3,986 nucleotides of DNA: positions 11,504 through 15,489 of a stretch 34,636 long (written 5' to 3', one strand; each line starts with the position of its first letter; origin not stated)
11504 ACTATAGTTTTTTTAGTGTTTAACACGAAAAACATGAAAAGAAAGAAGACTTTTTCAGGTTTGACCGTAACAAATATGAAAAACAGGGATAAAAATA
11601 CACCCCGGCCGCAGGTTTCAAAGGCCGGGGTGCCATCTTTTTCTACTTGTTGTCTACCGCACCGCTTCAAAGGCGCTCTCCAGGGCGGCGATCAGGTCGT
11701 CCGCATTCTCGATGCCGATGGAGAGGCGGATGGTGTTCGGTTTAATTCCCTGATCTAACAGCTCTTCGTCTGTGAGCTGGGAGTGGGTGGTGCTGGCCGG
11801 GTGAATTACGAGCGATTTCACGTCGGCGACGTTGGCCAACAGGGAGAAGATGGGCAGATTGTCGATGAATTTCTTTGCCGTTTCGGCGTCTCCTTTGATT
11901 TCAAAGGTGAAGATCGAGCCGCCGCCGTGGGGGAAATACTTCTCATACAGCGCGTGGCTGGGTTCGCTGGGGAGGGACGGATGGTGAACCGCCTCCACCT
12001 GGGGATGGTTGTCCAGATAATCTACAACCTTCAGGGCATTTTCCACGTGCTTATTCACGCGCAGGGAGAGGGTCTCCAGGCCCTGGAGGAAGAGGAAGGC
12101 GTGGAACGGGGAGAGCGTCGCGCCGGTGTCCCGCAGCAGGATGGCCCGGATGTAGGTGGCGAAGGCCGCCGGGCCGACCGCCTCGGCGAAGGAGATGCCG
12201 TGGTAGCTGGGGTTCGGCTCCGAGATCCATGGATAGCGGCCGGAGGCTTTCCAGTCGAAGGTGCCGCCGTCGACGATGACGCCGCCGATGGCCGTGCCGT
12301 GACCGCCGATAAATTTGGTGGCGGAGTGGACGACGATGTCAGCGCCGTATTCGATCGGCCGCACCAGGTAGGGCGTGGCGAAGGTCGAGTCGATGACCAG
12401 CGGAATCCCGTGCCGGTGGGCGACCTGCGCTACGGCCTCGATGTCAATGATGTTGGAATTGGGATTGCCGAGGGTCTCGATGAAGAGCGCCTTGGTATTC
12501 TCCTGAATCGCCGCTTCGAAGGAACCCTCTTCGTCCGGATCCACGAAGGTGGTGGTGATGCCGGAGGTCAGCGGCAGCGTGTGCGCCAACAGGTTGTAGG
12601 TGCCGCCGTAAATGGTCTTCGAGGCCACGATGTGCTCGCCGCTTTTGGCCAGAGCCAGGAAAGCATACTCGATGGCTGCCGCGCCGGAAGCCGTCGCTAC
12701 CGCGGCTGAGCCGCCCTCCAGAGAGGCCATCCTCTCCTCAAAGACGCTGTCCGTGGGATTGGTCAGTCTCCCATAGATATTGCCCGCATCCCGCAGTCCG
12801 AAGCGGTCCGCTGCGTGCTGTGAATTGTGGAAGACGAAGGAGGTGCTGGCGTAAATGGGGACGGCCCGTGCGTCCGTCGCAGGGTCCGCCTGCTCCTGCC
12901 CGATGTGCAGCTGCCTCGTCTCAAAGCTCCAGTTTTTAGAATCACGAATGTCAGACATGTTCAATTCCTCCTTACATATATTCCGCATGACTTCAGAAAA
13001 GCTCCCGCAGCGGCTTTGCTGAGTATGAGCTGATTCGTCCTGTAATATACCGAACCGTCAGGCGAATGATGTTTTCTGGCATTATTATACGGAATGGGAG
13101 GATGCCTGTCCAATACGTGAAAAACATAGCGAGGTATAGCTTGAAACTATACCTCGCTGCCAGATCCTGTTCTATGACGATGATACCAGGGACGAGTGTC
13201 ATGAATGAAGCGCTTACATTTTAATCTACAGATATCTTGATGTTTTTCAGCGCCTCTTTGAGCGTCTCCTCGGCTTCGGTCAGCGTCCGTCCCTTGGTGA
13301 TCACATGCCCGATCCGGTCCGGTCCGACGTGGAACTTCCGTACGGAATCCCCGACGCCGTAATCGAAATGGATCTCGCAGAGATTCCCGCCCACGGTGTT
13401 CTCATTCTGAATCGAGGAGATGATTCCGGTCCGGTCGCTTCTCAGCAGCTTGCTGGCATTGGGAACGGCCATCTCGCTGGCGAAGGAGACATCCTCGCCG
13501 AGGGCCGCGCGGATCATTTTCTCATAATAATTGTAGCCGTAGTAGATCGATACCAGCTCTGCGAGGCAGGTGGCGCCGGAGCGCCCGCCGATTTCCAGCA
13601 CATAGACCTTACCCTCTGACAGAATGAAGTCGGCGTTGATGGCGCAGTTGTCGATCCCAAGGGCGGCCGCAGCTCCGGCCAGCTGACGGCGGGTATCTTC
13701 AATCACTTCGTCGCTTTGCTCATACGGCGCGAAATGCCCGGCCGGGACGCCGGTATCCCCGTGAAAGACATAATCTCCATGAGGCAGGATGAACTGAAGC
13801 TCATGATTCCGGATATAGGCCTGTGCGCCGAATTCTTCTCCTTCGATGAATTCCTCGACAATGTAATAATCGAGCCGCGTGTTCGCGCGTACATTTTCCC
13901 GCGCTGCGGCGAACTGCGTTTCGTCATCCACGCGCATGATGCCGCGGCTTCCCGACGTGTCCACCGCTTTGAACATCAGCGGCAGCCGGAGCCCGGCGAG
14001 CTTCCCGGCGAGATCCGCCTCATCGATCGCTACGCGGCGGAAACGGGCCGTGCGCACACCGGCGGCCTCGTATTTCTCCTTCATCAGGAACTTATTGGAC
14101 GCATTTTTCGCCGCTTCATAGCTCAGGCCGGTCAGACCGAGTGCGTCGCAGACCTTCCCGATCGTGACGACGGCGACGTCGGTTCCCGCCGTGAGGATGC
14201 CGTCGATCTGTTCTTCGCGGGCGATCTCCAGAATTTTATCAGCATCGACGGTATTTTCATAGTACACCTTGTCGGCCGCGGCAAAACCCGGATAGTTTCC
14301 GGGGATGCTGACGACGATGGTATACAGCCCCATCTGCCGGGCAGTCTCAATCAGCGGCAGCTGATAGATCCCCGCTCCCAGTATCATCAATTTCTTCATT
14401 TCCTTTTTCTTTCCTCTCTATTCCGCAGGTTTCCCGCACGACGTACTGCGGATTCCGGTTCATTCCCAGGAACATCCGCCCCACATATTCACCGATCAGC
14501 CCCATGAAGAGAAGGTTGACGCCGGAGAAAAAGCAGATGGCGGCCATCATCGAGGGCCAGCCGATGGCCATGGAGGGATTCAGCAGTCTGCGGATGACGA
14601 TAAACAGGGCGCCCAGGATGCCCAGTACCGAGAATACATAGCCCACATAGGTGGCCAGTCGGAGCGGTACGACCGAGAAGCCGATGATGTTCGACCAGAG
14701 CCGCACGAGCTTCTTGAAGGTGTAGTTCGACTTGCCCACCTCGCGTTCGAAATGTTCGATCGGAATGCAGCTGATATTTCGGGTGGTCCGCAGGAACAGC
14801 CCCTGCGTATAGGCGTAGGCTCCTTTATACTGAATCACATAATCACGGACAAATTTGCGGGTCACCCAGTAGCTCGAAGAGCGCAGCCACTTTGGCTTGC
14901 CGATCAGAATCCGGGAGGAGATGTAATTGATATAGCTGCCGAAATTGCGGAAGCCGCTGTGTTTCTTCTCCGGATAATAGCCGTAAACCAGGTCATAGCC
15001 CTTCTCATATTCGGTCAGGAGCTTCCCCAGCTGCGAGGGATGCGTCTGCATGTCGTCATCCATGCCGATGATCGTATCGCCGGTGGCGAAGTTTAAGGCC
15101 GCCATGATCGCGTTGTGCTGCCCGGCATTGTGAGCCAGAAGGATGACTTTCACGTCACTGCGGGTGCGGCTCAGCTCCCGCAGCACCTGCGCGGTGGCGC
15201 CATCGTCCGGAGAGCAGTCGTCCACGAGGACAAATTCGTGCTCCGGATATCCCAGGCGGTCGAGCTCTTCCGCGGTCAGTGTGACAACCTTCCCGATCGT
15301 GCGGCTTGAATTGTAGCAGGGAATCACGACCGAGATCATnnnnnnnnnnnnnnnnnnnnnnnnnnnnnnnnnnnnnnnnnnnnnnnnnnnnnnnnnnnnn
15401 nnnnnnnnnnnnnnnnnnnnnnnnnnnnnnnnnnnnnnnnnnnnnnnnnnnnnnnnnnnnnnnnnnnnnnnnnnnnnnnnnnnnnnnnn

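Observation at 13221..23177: Arn-like lipid-carrier glycosylation locus in a Gram-positive: aminotransferase + Und-P glycosyltransferase + flippase + YfhO, with two extra amide-forming ligases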

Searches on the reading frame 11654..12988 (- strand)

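Call 7: search_protein_families(library=pfam, proteins=[window:11654-12988:-])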
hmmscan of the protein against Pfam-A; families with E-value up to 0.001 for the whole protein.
window:11654-12988:- (444 aa): 6 families
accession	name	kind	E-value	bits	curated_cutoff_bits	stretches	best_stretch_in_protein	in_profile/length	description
PF01053.26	Cys_Met_Meta_PP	-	1.5e-133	445.5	27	1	23-441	1-381/381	Cys/Met metabolism PLP-dependent enzyme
PF01041.23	DegT_DnrJ_EryC1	-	4.1e-10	39.8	19.8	1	79-204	25-149/360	DegT/DnrJ/EryC1/StrS aminotransferase family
PF00266.25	Aminotran_5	-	1.8e-07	30.9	21.5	1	99-233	67-209/371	Aminotransferase class-V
PF00155.27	Aminotran_1_2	-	2.2e-06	27.5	19.7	1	75-240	39-234/361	Aminotransferase class I and II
PF01212.27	Beta_elim_lyase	-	2.5e-05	24.2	27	1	79-238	33-209/288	Beta-eliminating lyase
PF02347.22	GDC-P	-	0.00014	21.3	26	1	102-226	136-259/429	Glycine cleavage system P-protein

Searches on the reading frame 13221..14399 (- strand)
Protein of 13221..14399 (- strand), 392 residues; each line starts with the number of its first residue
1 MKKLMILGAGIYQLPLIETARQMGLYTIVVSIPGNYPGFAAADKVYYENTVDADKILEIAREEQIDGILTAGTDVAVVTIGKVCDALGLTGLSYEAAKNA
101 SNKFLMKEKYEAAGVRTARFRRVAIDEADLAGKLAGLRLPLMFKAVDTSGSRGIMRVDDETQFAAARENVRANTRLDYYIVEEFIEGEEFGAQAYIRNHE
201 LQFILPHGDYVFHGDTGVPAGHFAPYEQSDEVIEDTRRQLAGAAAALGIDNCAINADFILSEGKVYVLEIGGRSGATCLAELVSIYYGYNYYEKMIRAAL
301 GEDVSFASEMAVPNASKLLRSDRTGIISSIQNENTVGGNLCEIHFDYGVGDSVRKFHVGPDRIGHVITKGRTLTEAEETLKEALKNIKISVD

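Call 4: search_protein_families(library=pfam, proteins=[window:13221-14399:-])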
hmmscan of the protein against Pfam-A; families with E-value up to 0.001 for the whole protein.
window:13221-14399:- (392 aa): 4 families
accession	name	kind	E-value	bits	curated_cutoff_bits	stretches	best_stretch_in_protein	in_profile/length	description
PF18603.7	LAL_C2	-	5.1e-12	46.3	29.4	1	319-391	3-77/78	L-amino acid ligase C-terminal domain 2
PF13535.11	ATP-grasp_4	-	5.1e-10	39.6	27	1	138-278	2-157/160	ATP-grasp domain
PF02655.19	ATP-grasp_3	-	2.7e-07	31.2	23.2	1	100-275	1-158/160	ATP-grasp domain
PF01071.24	GARS_A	-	6.1e-05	23.4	27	1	102-227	2-133/194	Phosphoribosylglycinamide synthetase, ATP-grasp (A) domain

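Call 5: search_protein_families(library=ncbifam, proteins=[window:13221-14399:-])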
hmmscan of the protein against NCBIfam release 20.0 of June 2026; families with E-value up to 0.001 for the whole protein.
window:13221-14399:- (392 aa): 23 families
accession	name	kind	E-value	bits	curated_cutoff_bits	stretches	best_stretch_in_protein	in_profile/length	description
NF002563.0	PRK02186.1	subfamily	1.1e-21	76.8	625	1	16-391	19-396/890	argininosuccinate lyase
NF006766.0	PRK09288.1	equivalog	6e-13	48.3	339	1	2-390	13-393/396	formate-dependent phosphoribosylglycinamide formyltransferase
TIGR01142.1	purT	equivalog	8.1e-13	48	502.15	1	3-332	1-327/380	phosphoribosylglycinamide formyltransferase 2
NF053745.1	AAntcapLigBacD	equivalog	4.3e-11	41.9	850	1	48-163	84-200/471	alanine--anticapsin ligase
TIGR00877.1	purD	equivalog_domain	5.8e-11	41.9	288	1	3-241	2-249/425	phosphoribosylamine--glycine ligase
NF002527.0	PRK01966.1-3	equivalog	3.3e-10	39.7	310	1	90-205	106-221/332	D-alanine--D-alanine ligase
NF002378.0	PRK01372.1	subfamily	4.5e-10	38.7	243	1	90-277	88-274/305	D-alanine--D-alanine ligase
TIGR01205.1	D_ala_D_alaTIGR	subfamily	1.4e-09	37.4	245.65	1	90-277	94-290/318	D-alanine--D-alanine ligase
NF041595.1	dap_A_syn_DdaF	equivalog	2.8e-08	33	840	1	54-310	67-327/424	dapdiamide A synthase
NF053643.1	Ddl_archaea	equivalog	6.1e-08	32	500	1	3-277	2-275/367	putative pseudomurein biosynthesis ATP-grasp protein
NF009406.0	PRK12767.1-5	equivalog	8e-08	31.7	271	1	53-196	60-200/327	carbamoyl phosphate synthase-like protein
NF009402.0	PRK12767.1-1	equivalog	1.2e-07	30.9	218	1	53-300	62-299/329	carbamoyl phosphate synthase-like protein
NF003671.0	PRK05294.1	equivalog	1.3e-07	29.6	599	1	39-304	602-866/1058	carbamoyl-phosphate synthase large subunit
TIGR01161.1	purK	equivalog_domain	2.2e-07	30.5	318.4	1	4-273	2-265/362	5-(carboxyamino)imidazole ribonucleotide synthase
TIGR01369.1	CPSaseII_lrg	equivalog_domain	2.9e-07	28.5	1027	1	38-306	604-871/1052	carbamoyl-phosphate synthase (glutamine-hydrolyzing) large subunit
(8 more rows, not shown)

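Call 33: search_solved_structures(query=window:13221-14399:-, max_evalue=0.001)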
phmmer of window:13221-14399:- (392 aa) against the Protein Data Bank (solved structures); distinct sequences matched with E-value up to 0.001: 12.
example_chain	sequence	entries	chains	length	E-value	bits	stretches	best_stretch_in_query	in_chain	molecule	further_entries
4dim_A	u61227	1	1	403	4.4e-80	272.9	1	2-389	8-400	Phosphoribosylglycinamide synthetase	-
3vot_A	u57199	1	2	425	1.2e-14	57.7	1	18-301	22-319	L-amino acid ligase, BL00235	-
3wo1_A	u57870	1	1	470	2.7e-11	46.6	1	54-281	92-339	Alanine-anticapsin ligase BacD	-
3wnz_A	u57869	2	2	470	6e-11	45.5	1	54-264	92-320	Alanine-anticapsin ligase BacD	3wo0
3vmm_A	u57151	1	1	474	6.1e-11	45.4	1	54-264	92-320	Alanine-anticapsin ligase BacD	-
2yrw_A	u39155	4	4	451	2.7e-08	36.7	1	5-238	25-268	Phosphoribosylglycinamide synthetase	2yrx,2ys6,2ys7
2ip4_A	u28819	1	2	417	4.9e-08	35.9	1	3-244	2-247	Phosphoribosylamine--glycine ligase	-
2xcl_A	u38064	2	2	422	8.2e-08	35.1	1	4-240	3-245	PHOSPHORIBOSYLAMINE--GLYCINE LIGASE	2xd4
2czg_A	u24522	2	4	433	1.5e-05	27.6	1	2-303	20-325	phosphoribosylglycinamide formyl transferase | 433aa long hypothetical phosphoribosylglycinamide formyl transferase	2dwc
4wd3_A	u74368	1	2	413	5.8e-05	25.8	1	50-303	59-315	L-amino acid ligase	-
5d8d_A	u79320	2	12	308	6e-05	25.7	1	90-212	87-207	D-alanine--D-alanine ligase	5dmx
9tps_G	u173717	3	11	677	0.00016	24.3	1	3-185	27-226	Biotin carboxylase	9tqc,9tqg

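Call 69: find_homologous_proteins(query=window:13221-14399:-, max_evalue=1e-20)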
Query window:13221-14399:- (392 aa): 2042 proteins with E <= 1e-20 among 8000 candidates; the best 120 are listed.
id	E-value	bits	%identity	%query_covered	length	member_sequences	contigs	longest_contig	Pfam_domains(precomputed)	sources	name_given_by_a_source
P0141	4.4e-255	864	100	100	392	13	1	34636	PF13535.12,PF02655.20,PF18603.8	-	-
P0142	1.7e-197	674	77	100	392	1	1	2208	PF13535.12,PF02222.28,PF02655.20,PF01071.25,PF18603.8,PF07478.19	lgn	-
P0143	4.8e-196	669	76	100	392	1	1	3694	PF13535.12,PF02655.20,PF01071.25,PF18603.8,PF07478.19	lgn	-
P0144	1.0e-195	668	76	100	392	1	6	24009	PF13535.12,PF02655.20,PF01071.25,PF18603.8,PF07478.19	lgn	-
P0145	2.7e-194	664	75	100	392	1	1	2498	PF13535.12,PF02655.20,PF01071.25,PF18603.8,PF07478.19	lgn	-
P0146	3.6e-194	663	75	100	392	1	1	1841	PF13535.12,PF02655.20,PF01071.25,PF18603.8,PF07478.19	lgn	-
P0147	6.0e-190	649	73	100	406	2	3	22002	PF13535.12,PF02786.23,PF02655.20,PF01071.25,PF18603.8,PF07478.19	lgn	-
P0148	7.6e-190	649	75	100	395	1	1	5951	PF13535.12,PF02655.20,PF01071.25,PF18603.8,PF07478.19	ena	-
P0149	3.2e-189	647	74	100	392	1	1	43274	PF13535.12,PF02655.20,PF01071.25,PF18603.8,PF07478.19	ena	-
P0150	4.2e-188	643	74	100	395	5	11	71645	PF13535.12,PF02655.20,PF01071.25,PF18603.8,PF07478.19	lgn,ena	-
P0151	8.3e-186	636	74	100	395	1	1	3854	PF13535.12,PF02655.20,PF01071.25,PF18603.8,PF07478.19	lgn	-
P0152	3.0e-185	634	74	100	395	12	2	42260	PF13535.12,PF02655.20,PF01071.25,PF18603.8,PF07478.19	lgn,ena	-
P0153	3.2e-185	634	73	100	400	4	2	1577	PF13535.12,PF02655.20,PF01071.25,PF18603.8,PF07478.19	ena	-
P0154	3.5e-185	634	72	100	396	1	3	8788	PF13535.12,PF02655.20,PF01071.25,PF18603.8,PF07478.19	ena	-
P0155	4.7e-185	633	72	100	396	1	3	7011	PF13535.12,PF02655.20,PF01071.25,PF18603.8,PF07478.19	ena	-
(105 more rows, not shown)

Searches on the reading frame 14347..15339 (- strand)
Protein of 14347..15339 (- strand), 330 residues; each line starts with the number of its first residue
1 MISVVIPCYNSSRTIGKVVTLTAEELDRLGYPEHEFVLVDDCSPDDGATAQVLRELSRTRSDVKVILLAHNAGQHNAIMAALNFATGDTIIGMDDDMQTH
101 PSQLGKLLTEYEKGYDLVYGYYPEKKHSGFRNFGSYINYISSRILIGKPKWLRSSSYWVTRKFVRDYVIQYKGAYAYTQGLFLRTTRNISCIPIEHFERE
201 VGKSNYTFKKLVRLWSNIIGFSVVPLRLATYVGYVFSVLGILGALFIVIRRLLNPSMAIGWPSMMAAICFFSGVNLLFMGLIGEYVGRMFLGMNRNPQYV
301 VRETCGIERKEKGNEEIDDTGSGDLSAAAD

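Call 4: search_protein_families(library=pfam, proteins=[window:14347-15339:-])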
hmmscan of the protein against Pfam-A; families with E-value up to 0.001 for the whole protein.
window:14347-15339:- (330 aa): 2 families
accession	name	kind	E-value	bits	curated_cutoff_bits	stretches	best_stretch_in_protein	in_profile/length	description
PF00535.33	Glycos_transf_2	-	9.1e-25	88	23.3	1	3-137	1-130/168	Glycosyl transferase family 2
PF13641.12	Glyco_tranf_2_3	-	9.8e-07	29.5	27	1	2-109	3-109/230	Glycosyltransferase like family 2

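Call 5: search_protein_families(library=ncbifam, proteins=[window:14347-15339:-])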
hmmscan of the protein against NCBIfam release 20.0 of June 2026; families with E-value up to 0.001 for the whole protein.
window:14347-15339:- (330 aa): 16 families
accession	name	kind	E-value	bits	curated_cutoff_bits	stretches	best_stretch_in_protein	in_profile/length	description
NF007986.1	PRK10714.1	equivalog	8.3e-45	153.1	529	1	2-305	8-312/316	undecaprenyl-phosphate 4-deoxy-4-formamido-L-arabinose transferase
NF047588.1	GlcsyltransPgfSStrep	equivalog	1.2e-44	152.8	500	1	2-304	3-305/308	glycosyltransferase PgfS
TIGR03937.1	PgaC_IcaA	equivalog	4.3e-14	52.3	422.3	1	1-98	46-137/407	poly-beta-1,6-N-acetyl-D-glucosamine synthase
NF047683.1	TeichurnBiosyTuaG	equivalog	6.4e-12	45.6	400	1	2-111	8-111/252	teichuronic acid biosynthesis protein TuaG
NF041875.1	EPS_EpsD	equivalog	1.5e-10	41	370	1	2-116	1-109/325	exopolysaccharide biosynthesis glycosyltransferase EpsD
NF010496.0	PRK13915.1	equivalog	2.8e-08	33.2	262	1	2-108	33-139/307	glucosyl-3-phosphoglycerate synthase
TIGR04182.1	glyco_TIGR04182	equivalog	7.4e-08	32.1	325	1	2-120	2-107/293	S-layer glycoprotein N-glycosyltransferase AglJ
TIGR03965.1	mycofact_glyco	equivalog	2.8e-07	29.8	280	1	2-112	76-180/467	mycofactocin biosynthesis glycosyltransferase MftF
NF050050.1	ProtGlycPglI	equivalog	1.3e-06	28.1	500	1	2-120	4-117/306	GalNAc(5)-diNAcBac-PP-undecaprenol beta-1,3-glucosyltransferase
TIGR04242.1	nodulat_NodC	equivalog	1.5e-06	27.5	550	1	2-109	50-154/395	chitooligosaccharide synthase NodC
NF007453.0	PRK10018.1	equivalog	2.2e-06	27.6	382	1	2-113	8-113/280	colanic acid biosynthesis glycosyltransferase WcaA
TIGR03111.1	glyc2_xrt_Gpos1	hypoth_equivalog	2.4e-06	26.6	363.95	1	2-114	51-159/439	TIGR03111 family XrtG-associated glycosyltransferase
TIGR04017.1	WcaA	equivalog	3.7e-06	26.8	495.75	1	2-113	7-112/279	colanic acid biosynthesis glycosyltransferase WcaA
NF038299.1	EPS_HpsN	equivalog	2.7e-05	23.3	425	1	1-111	2-106/317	hormogonium polysaccharide biosynthesis glycosyltransferase HpsN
NF007482.0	PRK10073.1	equivalog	3.2e-05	23.1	423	1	2-109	8-108/334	glycosyltransferase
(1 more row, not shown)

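Call 35: search_solved_structures(query=window:14347-15339:-, max_evalue=0.00001)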
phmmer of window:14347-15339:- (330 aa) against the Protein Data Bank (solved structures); distinct sequences matched with E-value up to 0.00001: 7.
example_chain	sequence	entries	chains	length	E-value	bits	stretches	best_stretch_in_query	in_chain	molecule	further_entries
9hwj_A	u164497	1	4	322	1.7e-42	149.2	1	2-310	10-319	Undecaprenyl-phosphate 4-deoxy-4-formamido-L-arabinose transferase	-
9bhc_C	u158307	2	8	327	7.4e-40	140.5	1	2-304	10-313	Undecaprenyl-phosphate 4-deoxy-4-formamido-L-arabinose transferase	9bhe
8vxh_A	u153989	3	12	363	1.1e-39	140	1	2-304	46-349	Undecaprenyl-phosphate 4-deoxy-4-formamido-L-arabinose transferase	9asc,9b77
5eke_A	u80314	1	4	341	1.5e-31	113.2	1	2-308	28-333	Uncharacterized glycosyltransferase sll0501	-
5ekp_C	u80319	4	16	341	1.5e-31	113.2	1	2-308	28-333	Uncharacterized glycosyltransferase sll0501 | Glycosyltransferase sll0501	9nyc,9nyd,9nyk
9nye_A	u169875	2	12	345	1.6e-31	113.1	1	2-308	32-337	Glycosyltransferase sll0501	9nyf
5mlz_A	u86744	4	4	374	1.2e-09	41.2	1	2-147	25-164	Dolichol monophosphate mannose synthase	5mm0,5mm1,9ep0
